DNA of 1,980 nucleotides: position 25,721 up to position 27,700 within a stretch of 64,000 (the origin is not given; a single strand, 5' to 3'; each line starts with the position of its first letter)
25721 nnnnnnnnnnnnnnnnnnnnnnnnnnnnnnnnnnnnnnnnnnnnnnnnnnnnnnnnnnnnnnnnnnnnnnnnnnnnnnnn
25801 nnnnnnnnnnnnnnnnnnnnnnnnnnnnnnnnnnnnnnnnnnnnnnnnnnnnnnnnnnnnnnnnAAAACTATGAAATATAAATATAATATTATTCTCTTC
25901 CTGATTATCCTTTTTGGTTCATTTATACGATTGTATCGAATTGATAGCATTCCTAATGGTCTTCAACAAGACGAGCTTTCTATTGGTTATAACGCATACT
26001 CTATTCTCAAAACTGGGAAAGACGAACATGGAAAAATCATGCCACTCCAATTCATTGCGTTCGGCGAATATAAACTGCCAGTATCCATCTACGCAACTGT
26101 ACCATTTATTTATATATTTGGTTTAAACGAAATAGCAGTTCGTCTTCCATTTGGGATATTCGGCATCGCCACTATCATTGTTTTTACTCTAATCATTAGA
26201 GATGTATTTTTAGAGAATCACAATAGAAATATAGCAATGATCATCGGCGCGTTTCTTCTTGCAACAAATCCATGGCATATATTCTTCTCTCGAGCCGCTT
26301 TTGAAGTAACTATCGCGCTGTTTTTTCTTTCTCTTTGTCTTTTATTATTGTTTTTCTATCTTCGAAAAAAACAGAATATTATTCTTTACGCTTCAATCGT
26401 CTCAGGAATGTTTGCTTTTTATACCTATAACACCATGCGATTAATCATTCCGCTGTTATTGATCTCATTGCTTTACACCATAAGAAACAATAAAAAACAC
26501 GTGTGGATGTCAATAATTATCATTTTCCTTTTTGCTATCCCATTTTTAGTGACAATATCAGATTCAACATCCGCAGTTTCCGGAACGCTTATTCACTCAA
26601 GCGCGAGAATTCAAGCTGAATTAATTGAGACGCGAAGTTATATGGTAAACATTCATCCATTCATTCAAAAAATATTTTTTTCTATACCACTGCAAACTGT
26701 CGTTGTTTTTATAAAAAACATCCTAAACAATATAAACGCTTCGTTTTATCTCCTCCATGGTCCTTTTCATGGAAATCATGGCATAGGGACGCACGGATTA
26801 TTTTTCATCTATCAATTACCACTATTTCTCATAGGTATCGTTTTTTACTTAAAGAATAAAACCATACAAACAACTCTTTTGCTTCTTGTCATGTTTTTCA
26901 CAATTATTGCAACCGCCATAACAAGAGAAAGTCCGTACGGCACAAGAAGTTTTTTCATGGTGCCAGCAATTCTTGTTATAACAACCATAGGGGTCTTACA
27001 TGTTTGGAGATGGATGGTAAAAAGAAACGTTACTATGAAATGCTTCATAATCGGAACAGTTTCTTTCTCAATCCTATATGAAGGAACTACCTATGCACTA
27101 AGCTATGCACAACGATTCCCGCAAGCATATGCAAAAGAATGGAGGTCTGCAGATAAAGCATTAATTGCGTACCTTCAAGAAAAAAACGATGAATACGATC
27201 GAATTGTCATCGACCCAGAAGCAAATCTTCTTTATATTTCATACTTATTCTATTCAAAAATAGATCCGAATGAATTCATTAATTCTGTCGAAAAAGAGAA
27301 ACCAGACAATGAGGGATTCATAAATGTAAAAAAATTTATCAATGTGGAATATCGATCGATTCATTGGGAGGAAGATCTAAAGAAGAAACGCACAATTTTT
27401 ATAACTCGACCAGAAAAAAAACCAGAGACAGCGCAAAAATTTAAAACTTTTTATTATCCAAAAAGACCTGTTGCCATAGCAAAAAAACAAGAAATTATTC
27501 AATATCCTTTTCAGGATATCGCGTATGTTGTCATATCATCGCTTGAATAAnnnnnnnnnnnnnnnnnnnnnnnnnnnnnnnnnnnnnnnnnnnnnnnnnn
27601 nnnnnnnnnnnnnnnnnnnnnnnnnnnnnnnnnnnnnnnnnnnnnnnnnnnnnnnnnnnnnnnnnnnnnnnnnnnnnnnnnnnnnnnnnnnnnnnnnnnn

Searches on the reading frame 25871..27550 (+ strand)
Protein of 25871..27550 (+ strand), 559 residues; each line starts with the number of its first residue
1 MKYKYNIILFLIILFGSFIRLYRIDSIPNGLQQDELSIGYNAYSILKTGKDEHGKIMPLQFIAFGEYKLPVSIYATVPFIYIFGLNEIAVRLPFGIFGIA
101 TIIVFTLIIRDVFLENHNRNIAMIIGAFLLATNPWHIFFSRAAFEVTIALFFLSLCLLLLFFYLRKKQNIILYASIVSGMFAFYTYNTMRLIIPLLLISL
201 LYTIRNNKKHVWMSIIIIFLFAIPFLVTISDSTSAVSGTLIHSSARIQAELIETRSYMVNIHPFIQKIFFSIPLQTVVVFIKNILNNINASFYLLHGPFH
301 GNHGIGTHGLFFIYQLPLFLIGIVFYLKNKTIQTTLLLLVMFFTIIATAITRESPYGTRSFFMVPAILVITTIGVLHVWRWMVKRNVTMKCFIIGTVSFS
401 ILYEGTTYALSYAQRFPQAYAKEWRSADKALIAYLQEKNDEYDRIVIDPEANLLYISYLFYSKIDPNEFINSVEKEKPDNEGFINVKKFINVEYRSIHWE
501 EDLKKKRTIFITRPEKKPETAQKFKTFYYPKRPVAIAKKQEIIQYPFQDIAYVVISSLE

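Call 5: search_protein_families(library=pfam, proteins=[window:25871-27550:+], max_evalue=0.01)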
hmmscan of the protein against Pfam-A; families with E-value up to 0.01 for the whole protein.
window:25871-27550:+ (559 aa): 1 family
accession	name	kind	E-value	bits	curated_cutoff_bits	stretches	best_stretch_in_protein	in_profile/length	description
PF13231.12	PMT_2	-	3.1e-05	24.7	26.1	1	70-226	4-158/160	Dolichyl-phosphate-mannose-protein mannosyltransferase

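Call 12: search_protein_families(library=ncbifam, proteins=[window:25871-27550:+], max_evalue=0.01)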
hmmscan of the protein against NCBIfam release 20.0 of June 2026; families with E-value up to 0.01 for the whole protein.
window:25871-27550:+ (559 aa): 1 family
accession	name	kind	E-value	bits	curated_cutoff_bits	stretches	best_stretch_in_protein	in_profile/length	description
TIGR03663.1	TIGR03663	subfamily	1.2e-07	31.2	126.25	1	7-346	2-305/435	flippase activity-associated protein Agl23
